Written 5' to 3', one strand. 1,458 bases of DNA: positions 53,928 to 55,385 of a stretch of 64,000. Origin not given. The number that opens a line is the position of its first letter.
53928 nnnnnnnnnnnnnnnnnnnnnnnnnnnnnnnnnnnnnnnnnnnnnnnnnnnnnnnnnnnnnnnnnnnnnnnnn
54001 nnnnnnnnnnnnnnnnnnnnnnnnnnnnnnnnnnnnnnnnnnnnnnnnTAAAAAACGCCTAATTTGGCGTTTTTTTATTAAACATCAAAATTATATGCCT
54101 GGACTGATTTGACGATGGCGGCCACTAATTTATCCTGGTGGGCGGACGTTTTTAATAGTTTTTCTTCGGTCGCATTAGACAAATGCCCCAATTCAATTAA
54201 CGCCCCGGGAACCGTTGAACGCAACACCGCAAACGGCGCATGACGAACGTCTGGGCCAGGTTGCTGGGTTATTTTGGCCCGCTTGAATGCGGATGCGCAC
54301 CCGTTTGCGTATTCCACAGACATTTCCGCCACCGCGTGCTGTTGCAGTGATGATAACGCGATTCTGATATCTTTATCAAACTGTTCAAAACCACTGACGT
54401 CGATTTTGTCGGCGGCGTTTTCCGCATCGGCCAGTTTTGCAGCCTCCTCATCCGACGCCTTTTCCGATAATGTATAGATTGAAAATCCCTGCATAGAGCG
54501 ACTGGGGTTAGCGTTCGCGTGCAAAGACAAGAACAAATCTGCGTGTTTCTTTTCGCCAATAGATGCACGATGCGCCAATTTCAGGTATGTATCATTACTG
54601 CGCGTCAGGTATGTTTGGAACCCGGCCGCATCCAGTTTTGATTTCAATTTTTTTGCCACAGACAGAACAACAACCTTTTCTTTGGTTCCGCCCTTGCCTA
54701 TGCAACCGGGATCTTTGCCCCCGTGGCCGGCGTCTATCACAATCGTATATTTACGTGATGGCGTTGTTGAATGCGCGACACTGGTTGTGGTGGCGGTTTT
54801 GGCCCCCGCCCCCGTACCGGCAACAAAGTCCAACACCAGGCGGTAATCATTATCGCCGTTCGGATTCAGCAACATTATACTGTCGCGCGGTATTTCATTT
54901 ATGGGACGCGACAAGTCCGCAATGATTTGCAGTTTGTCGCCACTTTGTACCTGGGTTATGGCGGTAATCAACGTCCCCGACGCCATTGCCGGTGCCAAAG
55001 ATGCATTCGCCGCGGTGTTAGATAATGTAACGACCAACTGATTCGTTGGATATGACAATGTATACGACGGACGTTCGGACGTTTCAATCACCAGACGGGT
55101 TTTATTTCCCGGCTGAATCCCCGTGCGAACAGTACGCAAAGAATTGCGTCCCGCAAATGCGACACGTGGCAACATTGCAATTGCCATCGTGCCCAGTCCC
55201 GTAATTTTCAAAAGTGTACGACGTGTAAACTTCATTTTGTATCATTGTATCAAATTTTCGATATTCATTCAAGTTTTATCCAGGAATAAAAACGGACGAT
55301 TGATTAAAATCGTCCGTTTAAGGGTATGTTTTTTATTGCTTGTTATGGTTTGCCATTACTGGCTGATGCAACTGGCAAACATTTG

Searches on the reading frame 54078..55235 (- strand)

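Call 15: search_protein_families(library=pfam, proteins=[window:54078-55235:-], max_evalue=0.01)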
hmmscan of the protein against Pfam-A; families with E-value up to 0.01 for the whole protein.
window:54078-55235:- (385 aa): 2 families
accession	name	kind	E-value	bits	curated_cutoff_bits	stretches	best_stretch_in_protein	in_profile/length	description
PF01520.23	Amidase_3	-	2.1e-43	148.8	27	1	165-379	1-173/174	N-acetylmuramoyl-L-alanine amidase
PF11741.13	AMIN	-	0.00018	22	20.5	0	33-60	60-89/101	AMIN domain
